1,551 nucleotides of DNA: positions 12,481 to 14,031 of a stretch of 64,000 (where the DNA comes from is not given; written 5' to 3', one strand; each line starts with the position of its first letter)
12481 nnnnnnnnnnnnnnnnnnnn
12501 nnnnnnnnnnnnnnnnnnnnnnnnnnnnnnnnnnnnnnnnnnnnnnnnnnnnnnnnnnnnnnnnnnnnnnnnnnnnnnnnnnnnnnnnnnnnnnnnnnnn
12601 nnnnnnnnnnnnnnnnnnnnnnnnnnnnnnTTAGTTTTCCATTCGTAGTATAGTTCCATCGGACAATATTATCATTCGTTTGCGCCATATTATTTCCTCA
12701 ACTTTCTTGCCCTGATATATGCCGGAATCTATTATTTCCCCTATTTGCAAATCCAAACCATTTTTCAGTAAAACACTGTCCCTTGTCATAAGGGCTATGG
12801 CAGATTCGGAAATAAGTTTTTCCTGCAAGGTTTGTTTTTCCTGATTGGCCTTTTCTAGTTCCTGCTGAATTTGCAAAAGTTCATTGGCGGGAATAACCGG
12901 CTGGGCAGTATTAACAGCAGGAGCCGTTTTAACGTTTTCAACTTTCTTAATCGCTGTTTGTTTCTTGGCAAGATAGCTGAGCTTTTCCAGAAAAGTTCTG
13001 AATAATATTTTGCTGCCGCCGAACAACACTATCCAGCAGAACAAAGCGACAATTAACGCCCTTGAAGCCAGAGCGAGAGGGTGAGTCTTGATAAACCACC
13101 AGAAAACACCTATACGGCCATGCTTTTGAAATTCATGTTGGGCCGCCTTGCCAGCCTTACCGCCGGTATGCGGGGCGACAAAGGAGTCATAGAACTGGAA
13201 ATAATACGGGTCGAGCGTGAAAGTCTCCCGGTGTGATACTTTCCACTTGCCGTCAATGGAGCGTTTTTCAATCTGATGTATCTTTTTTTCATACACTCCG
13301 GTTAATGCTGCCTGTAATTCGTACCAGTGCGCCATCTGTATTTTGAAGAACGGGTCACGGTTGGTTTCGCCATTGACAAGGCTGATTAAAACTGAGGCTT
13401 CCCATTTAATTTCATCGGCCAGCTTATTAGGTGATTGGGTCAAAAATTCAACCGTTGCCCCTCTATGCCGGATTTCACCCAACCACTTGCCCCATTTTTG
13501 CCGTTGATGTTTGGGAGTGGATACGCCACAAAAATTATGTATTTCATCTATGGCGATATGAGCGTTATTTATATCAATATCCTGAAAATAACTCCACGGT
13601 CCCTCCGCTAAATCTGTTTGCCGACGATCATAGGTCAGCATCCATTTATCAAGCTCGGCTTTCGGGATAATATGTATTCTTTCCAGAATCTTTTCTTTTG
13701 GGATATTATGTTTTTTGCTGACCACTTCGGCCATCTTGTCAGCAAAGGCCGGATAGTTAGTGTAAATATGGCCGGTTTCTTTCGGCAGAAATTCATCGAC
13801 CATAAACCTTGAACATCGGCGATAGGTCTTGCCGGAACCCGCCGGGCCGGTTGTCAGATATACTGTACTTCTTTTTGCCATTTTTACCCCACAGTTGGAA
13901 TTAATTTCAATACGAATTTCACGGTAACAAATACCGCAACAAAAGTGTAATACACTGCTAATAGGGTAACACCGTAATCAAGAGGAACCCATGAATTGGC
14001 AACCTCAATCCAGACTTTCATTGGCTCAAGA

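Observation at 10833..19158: Apparently complete filamentous (inovirus-like) prophage with its own secretin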

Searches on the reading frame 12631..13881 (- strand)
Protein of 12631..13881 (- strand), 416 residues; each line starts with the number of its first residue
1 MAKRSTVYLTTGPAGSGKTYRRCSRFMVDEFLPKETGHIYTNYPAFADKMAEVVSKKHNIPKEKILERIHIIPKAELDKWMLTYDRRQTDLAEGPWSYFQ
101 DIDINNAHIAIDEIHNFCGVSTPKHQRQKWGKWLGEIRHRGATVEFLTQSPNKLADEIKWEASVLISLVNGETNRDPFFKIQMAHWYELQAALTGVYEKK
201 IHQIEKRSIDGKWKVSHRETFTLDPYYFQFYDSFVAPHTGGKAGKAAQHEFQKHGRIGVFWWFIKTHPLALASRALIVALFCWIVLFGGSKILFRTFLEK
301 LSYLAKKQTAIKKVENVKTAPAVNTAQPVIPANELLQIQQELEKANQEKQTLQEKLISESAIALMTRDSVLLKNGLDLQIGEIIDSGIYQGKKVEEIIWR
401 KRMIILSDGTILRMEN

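Call 4: search_protein_families(library=pfam, max_evalue=0.1, proteins=[window:12631-13881:-])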
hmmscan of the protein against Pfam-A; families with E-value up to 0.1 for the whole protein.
window:12631-13881:- (416 aa): 2 families
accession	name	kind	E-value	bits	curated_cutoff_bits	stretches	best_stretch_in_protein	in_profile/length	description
PF05707.18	Zot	-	2.4e-11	43.9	20.3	1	7-201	2-182/197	Zonular occludens toxin (Zot)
PF20909.2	SpGH101_helical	-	0.0037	17.6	27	1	83-113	26-55/60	Endo-alpha-N-acetylgalactosaminidase, helical bundle domain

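Call 10: search_protein_families(library=phrogs, max_evalue=0.01, proteins=[window:12631-13881:-])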
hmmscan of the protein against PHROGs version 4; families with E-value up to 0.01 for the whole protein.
window:12631-13881:- (416 aa): 2 families
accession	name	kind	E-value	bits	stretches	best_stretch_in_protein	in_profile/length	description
phrog_197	-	moron, auxiliary metabolic gene and host takeover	2.6e-14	54.5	1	7-277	28-241/486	Zot-like toxin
phrog_2666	-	head and packaging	0.0006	19.6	1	77-165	396-479/555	terminase large subunit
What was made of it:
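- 12631..13881 (-): pI/Zot morphogenesis ATPase (Walker A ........, Walker B IAIDEIH, one TM helix near residue 275). PF05707 at 2e-11 and phrog_197 at 3e-14 (calls 4, 10).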

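Call 14: find_encoding_contigs(protein=window:12631-13881:-, flank=10000, max_places=10)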
Protein window:12631-13881:- (416 aa): no gene with exactly this product is on record in the collection.

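Call 15: find_homologous_proteins(query=window:12631-13881:-, max_evalue=0.001)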
Query window:12631-13881:- (416 aa): 104 proteins with E <= 0.001 among 6094 candidates.
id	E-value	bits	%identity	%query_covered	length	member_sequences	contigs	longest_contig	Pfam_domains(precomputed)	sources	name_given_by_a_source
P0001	6.0e-283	956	100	100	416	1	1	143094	PF05707.19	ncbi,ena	-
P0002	9.1e-241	817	83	100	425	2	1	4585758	PF05707.19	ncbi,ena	-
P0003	1.3e-236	803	83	100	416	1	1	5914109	PF05707.19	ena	-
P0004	1.3e-219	747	77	100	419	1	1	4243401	PF05707.19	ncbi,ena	-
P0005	2.6e-187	641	66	100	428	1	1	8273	PF05707.19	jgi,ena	-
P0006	4.4e-107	377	63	63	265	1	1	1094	PF05707.19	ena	-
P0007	4.2e-98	347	40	98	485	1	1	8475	PF05707.19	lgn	-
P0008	2.3e-97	345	39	98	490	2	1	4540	PF05707.19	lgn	-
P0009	3.0e-96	341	40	96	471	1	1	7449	PF05707.19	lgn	-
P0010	1.4e-95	339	39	98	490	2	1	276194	PF05707.19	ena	-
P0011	1.7e-92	329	40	100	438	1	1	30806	PF05707.19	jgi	-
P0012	1.7e-92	329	39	100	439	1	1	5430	PF05707.19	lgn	-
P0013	6.0e-91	324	38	99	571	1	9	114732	PF05707.19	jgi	jgi:hypothetical protein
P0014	1.2e-90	323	36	99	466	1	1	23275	-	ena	-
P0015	1.6e-90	322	38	98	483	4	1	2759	PF05707.19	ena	-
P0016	1.8e-90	322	39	97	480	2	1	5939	PF05707.19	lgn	-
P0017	3.2e-90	321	39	100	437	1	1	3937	PF05707.19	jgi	jgi:hypothetical protein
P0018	5.8e-90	320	38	100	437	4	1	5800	PF05707.19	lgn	-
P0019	1.7e-89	319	39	100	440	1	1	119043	PF05707.19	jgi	-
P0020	2.1e-89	319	39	100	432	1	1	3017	PF05707.19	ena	-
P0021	4.7e-89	318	38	100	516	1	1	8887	PF05707.19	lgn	-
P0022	8.6e-89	317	39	100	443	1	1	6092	PF05707.19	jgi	-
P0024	4.1e-88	314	39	97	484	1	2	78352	PF05707.19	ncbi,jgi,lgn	jgi:hypothetical protein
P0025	8.8e-88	313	39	100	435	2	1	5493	PF05707.19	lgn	-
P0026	5.4e-87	311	37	98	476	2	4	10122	PF05707.19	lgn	-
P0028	1.4e-86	309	39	100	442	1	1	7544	PF05707.19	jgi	-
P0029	1.7e-86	309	37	98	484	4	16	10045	PF05707.19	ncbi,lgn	-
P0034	1.2e-85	306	37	98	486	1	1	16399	PF05707.19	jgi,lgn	jgi:hypothetical protein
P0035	1.3e-85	306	36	100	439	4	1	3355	PF05707.19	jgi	-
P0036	2.1e-85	305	37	100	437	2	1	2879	PF05707.19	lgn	-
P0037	2.2e-85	305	38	99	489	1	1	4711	PF05707.19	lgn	-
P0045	7.3e-81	291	39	96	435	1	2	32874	PF05707.19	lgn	-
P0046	7.5e-81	290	44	79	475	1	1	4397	PF05707.19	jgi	jgi:hypothetical protein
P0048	9.1e-81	290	44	79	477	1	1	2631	PF05707.19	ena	-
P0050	1.5e-80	290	36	99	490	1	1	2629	PF05707.19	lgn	-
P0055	2.3e-75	272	39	93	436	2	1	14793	PF05707.19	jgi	jgi:hypothetical protein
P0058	9.5e-74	267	34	100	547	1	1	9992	PF05707.19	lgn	-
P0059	2.4e-73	266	40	89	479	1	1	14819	PF05707.19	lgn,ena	-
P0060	3.0e-73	265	35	100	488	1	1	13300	PF05707.19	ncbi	-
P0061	6.1e-73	264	33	99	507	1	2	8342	PF05707.19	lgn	-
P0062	7.0e-73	264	33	100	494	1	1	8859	PF05707.19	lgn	-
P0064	2.6e-72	262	41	78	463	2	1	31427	PF05707.19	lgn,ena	-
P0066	2.0e-70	256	36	99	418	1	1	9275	PF05707.19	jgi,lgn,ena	-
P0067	5.5e-68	248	33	98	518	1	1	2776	PF05707.19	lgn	-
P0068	1.7e-67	247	36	99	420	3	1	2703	PF05707.19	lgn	-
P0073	4.2e-65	239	35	99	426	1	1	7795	PF05707.19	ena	-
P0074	7.9e-65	238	35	99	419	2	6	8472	-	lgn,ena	-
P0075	9.8e-64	234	41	70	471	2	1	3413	PF05707.19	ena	-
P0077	3.6e-63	232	34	99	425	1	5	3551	PF05707.19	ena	-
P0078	5.4e-63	232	34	99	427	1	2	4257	PF05707.19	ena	-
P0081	2.0e-61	227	35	92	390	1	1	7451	PF05707.19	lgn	-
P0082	4.3e-61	225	34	92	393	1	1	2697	PF05707.19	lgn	-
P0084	3.9e-60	222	33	100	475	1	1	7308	PF05707.19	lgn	-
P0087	5.1e-59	219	32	100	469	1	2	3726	PF05707.19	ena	-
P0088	1.6e-58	217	33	99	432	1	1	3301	PF05707.19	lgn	-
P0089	2.3e-58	216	32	99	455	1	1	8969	PF05707.19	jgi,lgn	-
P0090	4.6e-58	215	34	99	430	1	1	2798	PF05707.19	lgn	-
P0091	5.5e-58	215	29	100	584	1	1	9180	PF05707.19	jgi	-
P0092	6.2e-58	215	30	100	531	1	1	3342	PF05707.19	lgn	-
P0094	1.9e-57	213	36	76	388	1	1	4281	PF05707.19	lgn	-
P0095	3.3e-57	213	31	97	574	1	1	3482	PF05707.19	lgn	-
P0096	2.0e-55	207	34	92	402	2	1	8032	PF05707.19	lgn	-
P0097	9.5e-55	205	29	99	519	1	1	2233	PF05707.19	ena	-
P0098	2.4e-53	200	31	99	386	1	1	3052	PF05707.19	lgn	-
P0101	4.0e-52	196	36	76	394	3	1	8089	PF05707.19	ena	-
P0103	7.5e-51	192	31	100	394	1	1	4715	PF05707.19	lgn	-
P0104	8.9e-44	168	31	94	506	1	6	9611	PF05707.19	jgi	jgi:hypothetical protein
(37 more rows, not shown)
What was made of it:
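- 12631..13881 (-): 104 homologues found (call 15).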

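Call 16: find_encoding_contigs(protein=P0002, flank=10000, max_places=3)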
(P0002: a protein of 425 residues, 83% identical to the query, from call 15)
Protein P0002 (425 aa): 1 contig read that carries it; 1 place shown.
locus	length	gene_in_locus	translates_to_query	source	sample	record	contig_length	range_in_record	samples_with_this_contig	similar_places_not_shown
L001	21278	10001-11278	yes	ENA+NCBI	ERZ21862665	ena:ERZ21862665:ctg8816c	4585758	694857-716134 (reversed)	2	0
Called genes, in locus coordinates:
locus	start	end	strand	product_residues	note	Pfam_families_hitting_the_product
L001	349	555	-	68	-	-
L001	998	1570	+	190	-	PF00551:Formyl_trans_N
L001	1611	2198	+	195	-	PF13419:HAD_2, PF00702:Hydrolase, PF13242:Hydrolase_like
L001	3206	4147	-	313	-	PF18780:HNH_repeat, PF01844:HNH, PF14279:HNH_5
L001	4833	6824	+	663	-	PF09848:SLFN-g3_helicase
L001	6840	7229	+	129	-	PF11907:DUF3427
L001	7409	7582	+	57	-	-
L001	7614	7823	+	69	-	-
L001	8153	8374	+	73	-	-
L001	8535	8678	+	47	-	-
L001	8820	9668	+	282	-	PF18884:TSP3_bac (weak)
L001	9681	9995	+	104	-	-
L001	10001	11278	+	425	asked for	PF05707:Zot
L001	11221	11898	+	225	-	PF05857:TraX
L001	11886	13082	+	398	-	PF00263:Secretin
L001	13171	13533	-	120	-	PF20137:BubE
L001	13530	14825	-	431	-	PF00899:ThiF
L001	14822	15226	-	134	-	PF14462:Prok-E2_E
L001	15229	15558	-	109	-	PF14452:Multi_ubiq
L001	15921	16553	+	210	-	PF04542:Sigma70_r2, PF08281:Sigma70_r4_2 (weak), PF04545:Sigma70_r4 (faint)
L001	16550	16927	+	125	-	-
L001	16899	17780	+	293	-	PF06114:Peptidase_M78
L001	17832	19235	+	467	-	PF14487:DarT, PF01966:HD (weak)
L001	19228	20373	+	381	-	PF01661:Macro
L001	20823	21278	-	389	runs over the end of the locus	PF00589:Phage_integrase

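Call 17: find_encoding_contigs(protein=P0003, flank=10000, max_places=3)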
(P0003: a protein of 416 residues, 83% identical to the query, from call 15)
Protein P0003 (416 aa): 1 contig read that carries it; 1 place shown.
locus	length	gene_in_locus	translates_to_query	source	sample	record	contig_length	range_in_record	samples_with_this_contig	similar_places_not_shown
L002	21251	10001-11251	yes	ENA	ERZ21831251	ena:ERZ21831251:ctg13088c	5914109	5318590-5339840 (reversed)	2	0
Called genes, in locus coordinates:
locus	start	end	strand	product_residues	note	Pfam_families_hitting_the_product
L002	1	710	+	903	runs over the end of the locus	PF13229:Beta_helix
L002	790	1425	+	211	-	-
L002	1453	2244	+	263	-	-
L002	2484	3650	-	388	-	PF00589:Phage_integrase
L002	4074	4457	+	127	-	-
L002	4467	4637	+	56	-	-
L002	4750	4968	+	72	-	-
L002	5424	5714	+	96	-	PF13412:HTH_24 (weak)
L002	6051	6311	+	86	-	-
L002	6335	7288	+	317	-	PF23343:REP_ORF2-G2P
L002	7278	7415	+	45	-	-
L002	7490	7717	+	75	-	-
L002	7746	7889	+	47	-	-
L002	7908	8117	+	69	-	-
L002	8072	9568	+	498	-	PF18884:TSP3_bac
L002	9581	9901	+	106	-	-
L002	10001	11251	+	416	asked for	PF05707:Zot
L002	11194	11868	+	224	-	PF05857:TraX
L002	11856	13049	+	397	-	PF00263:Secretin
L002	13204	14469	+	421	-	PF01555:N6_N4_Mtase (faint)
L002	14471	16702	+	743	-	PF13589:HATPase_c_3, PF02518:HATPase_c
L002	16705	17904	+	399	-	-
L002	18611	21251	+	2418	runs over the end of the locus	PF20148:DUF6531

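Call 18: find_encoding_contigs(protein=P0005, flank=10000, max_places=3)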
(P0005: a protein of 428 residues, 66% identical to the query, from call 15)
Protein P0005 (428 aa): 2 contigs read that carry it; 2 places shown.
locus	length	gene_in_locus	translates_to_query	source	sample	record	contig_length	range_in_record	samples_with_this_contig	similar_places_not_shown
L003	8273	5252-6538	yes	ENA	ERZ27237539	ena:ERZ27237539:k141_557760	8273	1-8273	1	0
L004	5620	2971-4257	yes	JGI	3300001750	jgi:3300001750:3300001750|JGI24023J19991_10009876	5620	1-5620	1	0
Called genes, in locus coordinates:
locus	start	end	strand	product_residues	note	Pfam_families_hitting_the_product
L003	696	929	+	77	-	-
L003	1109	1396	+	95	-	-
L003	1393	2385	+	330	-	PF23343:REP_ORF2-G2P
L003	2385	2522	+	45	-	-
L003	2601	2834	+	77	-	-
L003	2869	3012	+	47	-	-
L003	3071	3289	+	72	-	-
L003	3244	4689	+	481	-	PF18884:TSP3_bac (weak)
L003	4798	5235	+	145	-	-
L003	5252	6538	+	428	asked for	PF05707:Zot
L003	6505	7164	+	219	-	PF05857:TraX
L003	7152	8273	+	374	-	?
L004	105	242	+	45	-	-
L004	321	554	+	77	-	-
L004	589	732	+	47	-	-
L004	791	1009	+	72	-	-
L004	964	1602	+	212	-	-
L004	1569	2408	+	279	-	PF18884:TSP3_bac (weak)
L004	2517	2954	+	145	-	-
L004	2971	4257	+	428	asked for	PF05707:Zot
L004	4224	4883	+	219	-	PF05857:TraX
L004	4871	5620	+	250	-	?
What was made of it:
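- Another assembly of a relative (L004 versus L003) also shows a split g3 (call 18).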

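Call 20: find_encoding_contigs(protein=P0004, flank=10000, max_places=3)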
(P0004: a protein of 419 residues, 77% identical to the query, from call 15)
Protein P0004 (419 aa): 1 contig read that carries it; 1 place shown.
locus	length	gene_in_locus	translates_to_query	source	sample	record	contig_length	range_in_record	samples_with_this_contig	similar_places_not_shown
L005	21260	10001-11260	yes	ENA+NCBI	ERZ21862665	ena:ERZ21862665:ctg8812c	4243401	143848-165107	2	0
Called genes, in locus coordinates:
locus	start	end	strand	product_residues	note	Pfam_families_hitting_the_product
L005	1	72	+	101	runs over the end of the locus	PF01909:NTP_transf_2, PF18765:Polbeta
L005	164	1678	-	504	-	PF00291:PALP, PF00585:Thr_dehydrat_C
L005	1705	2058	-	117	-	PF08899:DUF1844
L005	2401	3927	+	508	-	PF00884:Sulfatase, PF16347:SGSH_C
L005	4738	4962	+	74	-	-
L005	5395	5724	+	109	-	-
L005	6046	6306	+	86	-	-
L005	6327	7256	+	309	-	PF23343:REP_ORF2-G2P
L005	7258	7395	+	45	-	-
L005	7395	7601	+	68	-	-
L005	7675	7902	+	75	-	-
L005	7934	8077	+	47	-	-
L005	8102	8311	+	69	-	-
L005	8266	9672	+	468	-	PF18884:TSP3_bac (faint)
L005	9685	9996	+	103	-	-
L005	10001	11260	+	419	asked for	PF05707:Zot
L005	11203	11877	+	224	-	PF05857:TraX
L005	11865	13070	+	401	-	PF00263:Secretin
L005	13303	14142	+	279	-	PF18755:RAMA, PF14267:DUF4357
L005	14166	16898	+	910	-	PF12161:HsdM_N, PF02384:N6_Mtase, PF07669:Eco57I (weak)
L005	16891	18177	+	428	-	PF01420:Methylase_S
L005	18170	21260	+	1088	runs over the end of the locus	PF04313:HSDR_N, PF04851:ResIII, PF18766:SWI2_SNF2, PF22679:T1R_D3-like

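Call 21: find_encoding_contigs(protein=P0001, flank=10000, max_places=3)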
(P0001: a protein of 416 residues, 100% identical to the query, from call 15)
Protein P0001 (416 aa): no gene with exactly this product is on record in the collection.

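Call 26: list_cluster_members(proteins=[P0001, P0002, P0003, P0004, P0005, P0010, P0024])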
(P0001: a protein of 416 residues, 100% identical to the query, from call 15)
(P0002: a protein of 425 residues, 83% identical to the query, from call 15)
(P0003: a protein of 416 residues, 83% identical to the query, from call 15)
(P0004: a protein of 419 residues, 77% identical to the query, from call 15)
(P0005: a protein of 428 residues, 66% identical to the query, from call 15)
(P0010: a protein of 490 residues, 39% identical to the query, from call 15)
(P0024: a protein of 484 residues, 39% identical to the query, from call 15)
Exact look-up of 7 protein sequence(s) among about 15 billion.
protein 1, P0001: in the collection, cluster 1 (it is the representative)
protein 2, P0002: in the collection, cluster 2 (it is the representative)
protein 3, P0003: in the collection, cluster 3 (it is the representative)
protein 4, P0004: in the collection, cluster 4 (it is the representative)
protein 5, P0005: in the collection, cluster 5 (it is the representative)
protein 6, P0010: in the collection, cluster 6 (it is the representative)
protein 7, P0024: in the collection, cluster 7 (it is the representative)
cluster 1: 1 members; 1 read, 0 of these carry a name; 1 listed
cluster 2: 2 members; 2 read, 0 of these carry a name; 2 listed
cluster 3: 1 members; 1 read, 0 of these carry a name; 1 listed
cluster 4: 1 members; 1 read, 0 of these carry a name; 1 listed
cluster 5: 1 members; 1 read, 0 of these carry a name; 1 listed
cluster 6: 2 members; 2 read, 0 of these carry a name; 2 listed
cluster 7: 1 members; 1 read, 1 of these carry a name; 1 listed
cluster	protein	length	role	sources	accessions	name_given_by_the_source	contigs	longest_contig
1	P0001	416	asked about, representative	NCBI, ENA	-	-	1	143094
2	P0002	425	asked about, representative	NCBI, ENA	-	-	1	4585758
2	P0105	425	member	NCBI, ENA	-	-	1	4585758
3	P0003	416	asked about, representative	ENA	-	-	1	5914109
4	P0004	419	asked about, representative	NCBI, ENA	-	-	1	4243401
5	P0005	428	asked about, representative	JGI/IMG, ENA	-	-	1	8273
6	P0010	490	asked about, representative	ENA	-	-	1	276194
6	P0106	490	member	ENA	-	-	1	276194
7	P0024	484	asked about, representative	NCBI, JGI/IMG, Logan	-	hypothetical protein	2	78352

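Call 28: find_related_loci(query=A2, collection=genome_contigs, flank=10000)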
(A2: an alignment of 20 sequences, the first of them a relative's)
Query A2 (416 aa) in genome_contigs; peptide patterns used: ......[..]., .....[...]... (x = any residue, [..] = any of these).
47 stretches matched a pattern; 20 encode a relative of the query (tblastn E <= 1e-3); 19 distinct loci.
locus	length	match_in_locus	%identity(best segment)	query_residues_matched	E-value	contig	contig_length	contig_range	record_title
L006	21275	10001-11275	83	1-416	0e+0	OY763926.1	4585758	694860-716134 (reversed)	MAG: Sedimentisphaerales bacterium isolate 7f5c64f7-1a0d-4936-834e-775057159072 genome assembly, chromosome: 1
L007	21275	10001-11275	83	1-416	0e+0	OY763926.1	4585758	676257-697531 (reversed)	MAG: Sedimentisphaerales bacterium isolate 7f5c64f7-1a0d-4936-834e-775057159072 genome assembly, chromosome: 1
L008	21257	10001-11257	77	1-416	0e+0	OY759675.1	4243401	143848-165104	MAG: Sedimentisphaerales bacterium isolate f0e5d044-1a19-4baf-a299-9636c83af3ad genome assembly, chromosome: 1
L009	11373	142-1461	39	1-414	1e-97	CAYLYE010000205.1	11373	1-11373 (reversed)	MAG TPA_asm: uncultured Planctomycetaceae bacterium isolate SRP292972_co1_127 genome assembly, contig: NODE_2376_length_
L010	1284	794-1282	87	1-163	4e-104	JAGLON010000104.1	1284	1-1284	MAG: Candidatus Zixiibacteriota bacterium isolate RS_7_36 ROV157_7.bin.36.fa_104, whole genome shotgun sequence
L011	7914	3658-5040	37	5-412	1e-92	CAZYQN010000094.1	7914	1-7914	MAG TPA_asm: uncultured Pirellulales bacterium isolate binchicken_co44_187 genome assembly, contig: NODE_9746_length_791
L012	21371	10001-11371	35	1-414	3e-88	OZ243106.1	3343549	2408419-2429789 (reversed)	MAG: Phycisphaerales bacterium isolate f58e0438-f117-49db-a735-6b1937910821 genome assembly, chromosome: 1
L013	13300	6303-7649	35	1-414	3e-88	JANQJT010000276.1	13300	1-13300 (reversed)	MAG: Phycisphaeraceae bacterium isolate PL25a_bin.124 k99_2291416, whole genome shotgun sequence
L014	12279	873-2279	35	1-407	5e-84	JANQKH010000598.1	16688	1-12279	MAG: Phycisphaeraceae bacterium isolate PL25a_bin.150 k99_2444928, whole genome shotgun sequence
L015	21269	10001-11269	37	5-411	1e-88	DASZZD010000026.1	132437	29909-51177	MAG TPA_asm: Phycisphaerae bacterium isolate SMAG_U6227 k141_1038519, whole genome shotgun sequence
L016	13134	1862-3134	41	5-412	9e-74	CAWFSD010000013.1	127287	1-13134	MAG: uncultured Planctomycetota bacterium isolate MFD04580.bin.2.58 genome assembly, contig: contig_36397, whole genome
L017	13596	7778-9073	36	1-414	2e-84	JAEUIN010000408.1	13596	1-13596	MAG: Planctomycetaceae bacterium isolate new MAG-44 k141_449446, whole genome shotgun sequence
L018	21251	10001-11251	34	5-415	2e-67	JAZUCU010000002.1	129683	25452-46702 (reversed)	MAG: Victivallales bacterium isolate T1900045313_YK20190002.MAGScoT_cleanbin_000029 SGB_6252_k141_570584, whole genome s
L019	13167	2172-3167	36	3-329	7e-66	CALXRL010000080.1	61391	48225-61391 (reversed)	MAG: uncultured Victivallales bacterium isolate E12__bin89 genome assembly, contig: E12__k127_390841, whole genome shotg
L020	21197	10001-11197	32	1-397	3e-58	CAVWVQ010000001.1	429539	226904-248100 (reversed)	MAG: uncultured Phycisphaerales bacterium isolate MFD09671.bin.2.105 genome assembly, contig: contig_12254, whole genome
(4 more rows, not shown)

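Call 32: find_related_loci(query=A2, collection=viral_contigs, flank=10000)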
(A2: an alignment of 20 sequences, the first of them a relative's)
Query A2 (416 aa) in viral_contigs; peptide patterns used: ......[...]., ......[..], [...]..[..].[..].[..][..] (x = any residue, [..] = any of these).
94 stretches matched a pattern; 7 encode a relative of the query (tblastn E <= 1e-3); 7 distinct loci.
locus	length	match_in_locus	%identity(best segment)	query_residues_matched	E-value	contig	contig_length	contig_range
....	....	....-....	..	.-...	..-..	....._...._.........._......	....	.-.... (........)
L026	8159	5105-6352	34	9-408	2e-69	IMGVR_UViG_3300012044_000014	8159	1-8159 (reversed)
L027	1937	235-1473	34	5-397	1e-71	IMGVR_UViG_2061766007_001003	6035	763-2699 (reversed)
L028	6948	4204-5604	31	5-415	3e-69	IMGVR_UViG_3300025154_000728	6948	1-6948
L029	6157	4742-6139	30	5-414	6e-60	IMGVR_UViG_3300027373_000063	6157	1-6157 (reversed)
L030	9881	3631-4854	32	5-412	2e-52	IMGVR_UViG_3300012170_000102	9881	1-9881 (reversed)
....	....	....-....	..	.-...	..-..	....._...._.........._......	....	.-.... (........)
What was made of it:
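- Closest known: Metagenomic inovirus catalogue. Same: IMG/VR holds 6-10 kb contigs with 30-39% identical pI (call 32).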

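Call 53: search_dna_similar(query=window:12631-13881:-, collection=phages, mode=protein, max_evalue=0.001, max_rows=20)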
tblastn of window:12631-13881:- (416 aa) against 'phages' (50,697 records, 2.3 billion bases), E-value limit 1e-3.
No match.
